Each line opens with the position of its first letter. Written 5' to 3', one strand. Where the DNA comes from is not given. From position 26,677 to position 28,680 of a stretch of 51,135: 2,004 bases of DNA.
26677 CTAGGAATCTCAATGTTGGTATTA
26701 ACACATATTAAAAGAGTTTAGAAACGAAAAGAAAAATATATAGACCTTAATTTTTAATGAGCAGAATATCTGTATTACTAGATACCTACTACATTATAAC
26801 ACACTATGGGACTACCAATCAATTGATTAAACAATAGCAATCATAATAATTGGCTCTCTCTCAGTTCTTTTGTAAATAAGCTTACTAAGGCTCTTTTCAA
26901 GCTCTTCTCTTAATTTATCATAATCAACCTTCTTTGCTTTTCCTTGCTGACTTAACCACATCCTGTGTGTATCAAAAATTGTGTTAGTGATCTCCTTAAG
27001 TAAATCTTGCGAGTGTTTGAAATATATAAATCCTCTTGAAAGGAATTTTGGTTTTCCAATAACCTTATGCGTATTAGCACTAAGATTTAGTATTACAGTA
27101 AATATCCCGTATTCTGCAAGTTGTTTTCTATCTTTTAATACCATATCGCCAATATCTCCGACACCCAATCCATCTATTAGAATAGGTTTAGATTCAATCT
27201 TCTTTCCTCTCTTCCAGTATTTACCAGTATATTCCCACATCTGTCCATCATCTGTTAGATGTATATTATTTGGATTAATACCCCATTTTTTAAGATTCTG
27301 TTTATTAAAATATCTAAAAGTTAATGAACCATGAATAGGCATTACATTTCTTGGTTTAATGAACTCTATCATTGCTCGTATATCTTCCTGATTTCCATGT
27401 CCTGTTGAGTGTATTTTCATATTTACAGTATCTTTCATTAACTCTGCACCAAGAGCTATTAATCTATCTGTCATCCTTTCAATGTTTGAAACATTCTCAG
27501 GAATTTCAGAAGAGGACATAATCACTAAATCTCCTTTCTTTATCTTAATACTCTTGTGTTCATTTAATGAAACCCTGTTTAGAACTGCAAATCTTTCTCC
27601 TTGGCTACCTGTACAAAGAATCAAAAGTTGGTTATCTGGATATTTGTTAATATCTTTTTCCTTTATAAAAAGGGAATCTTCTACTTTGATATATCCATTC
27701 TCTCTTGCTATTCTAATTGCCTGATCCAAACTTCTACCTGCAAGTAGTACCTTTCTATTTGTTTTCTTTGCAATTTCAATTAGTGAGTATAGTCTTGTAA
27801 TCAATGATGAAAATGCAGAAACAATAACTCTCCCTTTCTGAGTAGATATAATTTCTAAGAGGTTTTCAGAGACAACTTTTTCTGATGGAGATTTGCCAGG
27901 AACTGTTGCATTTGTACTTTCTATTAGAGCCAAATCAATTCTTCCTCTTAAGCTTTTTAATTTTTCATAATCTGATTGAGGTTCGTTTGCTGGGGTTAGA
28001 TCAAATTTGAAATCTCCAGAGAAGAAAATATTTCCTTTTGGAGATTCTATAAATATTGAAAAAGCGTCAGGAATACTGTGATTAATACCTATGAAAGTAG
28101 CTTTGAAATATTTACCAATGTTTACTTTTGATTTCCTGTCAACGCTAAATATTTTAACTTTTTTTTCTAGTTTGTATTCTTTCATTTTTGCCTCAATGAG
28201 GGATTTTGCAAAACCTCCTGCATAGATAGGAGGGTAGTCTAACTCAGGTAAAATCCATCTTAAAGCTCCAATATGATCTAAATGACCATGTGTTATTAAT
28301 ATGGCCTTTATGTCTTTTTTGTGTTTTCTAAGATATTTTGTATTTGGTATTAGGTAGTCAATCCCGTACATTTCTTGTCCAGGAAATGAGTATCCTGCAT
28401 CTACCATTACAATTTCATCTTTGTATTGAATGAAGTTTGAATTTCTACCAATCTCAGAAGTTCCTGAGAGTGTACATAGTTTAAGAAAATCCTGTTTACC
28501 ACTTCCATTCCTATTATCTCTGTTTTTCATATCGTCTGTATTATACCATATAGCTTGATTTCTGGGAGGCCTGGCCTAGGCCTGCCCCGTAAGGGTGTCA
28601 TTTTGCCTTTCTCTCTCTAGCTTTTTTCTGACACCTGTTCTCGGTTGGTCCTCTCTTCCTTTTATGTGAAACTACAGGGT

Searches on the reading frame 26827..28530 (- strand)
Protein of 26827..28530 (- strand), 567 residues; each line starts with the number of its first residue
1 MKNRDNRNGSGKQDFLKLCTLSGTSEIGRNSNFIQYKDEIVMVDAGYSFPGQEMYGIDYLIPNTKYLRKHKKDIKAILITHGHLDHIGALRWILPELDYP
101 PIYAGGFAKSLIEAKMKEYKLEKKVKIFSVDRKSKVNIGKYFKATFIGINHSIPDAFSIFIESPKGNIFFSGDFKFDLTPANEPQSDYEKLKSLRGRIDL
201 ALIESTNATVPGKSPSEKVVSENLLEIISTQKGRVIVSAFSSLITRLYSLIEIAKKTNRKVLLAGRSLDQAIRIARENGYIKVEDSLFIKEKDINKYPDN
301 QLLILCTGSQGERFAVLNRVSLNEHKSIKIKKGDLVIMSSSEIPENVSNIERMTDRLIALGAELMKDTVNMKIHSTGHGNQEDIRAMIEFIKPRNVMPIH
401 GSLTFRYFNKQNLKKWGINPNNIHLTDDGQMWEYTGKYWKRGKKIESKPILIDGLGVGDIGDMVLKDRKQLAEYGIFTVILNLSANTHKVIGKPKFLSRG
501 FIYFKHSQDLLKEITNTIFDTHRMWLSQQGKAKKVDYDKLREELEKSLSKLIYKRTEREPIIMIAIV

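Call 4: search_protein_families(library=pfam, proteins=[window:26827-28530:-], max_evalue=0.1)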
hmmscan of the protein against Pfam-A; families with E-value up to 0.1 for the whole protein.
window:26827-28530:- (567 aa): 7 families
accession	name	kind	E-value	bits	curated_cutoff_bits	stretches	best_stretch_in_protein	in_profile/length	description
PF22505.1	RNase_J_b_CASP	-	1.5e-42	144.8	27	1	232-357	1-126/126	Ribonuclease J, beta-CASP domain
PF17770.6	RNase_J_C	-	1.4e-21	77.8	23.8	1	464-567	1-100/102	Ribonuclease J C-terminal domain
PF00753.33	Lactamase_B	-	4.4e-16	59.9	22.7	1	29-178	6-154/196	Metallo-beta-lactamase superfamily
PF12706.13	Lactamase_B_2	-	6.9e-11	42.6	27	1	41-204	3-163/200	Beta-lactamase superfamily domain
PF07521.17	RMMBL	-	3.5e-06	27.4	21.6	1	369-402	4-41/63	Zn-dependent metallo-hydrolase RNA specificity domain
PF16661.11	Lactamase_B_6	-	0.025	14.4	27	1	64-105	26-72/193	Metallo-beta-lactamase superfamily domain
PF02112.21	PDEase_II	-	0.038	13.6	23.7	1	67-90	76-99/340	cAMP phosphodiesterases class-II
